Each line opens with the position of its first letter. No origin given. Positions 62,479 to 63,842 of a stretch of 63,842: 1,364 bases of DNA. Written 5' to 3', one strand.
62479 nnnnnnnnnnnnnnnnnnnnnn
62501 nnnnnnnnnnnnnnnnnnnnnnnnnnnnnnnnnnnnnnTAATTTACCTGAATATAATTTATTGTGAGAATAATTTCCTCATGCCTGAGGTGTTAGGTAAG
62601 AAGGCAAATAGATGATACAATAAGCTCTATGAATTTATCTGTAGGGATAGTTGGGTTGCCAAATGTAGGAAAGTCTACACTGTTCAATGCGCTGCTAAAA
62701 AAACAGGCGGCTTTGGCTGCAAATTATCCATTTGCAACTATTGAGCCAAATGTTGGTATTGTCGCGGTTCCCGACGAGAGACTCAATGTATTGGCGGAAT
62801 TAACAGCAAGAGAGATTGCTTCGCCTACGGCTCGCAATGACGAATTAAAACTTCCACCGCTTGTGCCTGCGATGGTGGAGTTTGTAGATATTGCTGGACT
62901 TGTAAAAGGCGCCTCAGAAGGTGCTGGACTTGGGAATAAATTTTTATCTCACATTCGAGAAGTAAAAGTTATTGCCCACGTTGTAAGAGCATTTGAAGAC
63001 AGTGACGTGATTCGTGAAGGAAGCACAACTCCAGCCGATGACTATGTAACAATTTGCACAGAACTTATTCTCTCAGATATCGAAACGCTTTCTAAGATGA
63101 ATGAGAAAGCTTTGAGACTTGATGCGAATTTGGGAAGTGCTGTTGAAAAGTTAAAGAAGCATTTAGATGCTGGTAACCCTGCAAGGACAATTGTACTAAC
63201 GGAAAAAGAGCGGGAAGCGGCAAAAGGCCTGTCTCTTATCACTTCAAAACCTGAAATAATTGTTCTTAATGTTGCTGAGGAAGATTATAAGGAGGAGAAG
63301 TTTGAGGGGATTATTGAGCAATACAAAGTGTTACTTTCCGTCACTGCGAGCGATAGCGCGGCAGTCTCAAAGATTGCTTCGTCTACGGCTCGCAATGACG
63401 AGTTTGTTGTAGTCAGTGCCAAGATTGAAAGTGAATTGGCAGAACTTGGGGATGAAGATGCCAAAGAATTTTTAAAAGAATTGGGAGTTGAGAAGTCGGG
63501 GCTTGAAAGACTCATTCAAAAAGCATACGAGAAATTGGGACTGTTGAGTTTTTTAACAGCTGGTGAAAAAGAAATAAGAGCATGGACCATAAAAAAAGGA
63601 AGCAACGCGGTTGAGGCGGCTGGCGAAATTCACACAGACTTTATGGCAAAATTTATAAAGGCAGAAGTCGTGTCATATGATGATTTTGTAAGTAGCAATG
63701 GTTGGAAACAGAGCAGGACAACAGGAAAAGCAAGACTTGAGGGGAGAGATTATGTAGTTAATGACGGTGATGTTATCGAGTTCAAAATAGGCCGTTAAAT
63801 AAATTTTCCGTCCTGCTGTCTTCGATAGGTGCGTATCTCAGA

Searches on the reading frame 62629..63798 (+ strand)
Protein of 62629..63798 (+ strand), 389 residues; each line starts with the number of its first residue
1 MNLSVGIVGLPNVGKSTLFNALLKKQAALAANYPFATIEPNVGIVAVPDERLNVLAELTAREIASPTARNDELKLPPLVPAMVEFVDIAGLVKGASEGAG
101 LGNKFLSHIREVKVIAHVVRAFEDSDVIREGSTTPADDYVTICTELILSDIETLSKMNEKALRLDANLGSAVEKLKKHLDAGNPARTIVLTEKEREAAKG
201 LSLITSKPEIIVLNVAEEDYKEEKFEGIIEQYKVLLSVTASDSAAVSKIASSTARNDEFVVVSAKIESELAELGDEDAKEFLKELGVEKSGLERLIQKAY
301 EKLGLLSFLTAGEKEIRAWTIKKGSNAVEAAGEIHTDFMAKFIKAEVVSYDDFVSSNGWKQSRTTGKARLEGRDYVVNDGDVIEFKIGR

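Call 64: find_encoding_contigs(protein=window:62629-63798:+, flank=10000, max_places=2)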
Protein window:62629-63798:+ (389 aa): 2 contigs read that carry it; 2 places shown.
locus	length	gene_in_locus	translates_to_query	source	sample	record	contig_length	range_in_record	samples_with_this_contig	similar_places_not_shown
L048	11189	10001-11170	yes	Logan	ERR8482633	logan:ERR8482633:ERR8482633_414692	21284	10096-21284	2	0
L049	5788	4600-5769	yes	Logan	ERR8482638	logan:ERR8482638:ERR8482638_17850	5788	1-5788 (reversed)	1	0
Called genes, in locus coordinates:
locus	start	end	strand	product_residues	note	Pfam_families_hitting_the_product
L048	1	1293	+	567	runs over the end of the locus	PF01928:CYTH (weak), PF00485:PRK, PF01928:CYTH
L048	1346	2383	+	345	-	PF03747:ADP_ribosyl_GH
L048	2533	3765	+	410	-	PF07731:Cu-oxidase_2 (weak), PF07732:Cu-oxidase_3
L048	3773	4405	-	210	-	-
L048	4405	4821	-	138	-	PF13858:DUF4199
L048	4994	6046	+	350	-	PF01594:AI-2E_transport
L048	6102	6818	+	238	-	-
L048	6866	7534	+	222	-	-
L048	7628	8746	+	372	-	PF01464:SLT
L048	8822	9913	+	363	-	PF11376:DUF3179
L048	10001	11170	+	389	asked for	PF01926:MMR_HSR1, PF02421:FeoB_N (weak), PF06071:YchF-GTPase_C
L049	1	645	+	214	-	?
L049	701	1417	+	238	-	-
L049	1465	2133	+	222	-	-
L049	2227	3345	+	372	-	PF01464:SLT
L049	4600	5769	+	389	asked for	PF01926:MMR_HSR1, PF02421:FeoB_N (weak), PF06071:YchF-GTPase_C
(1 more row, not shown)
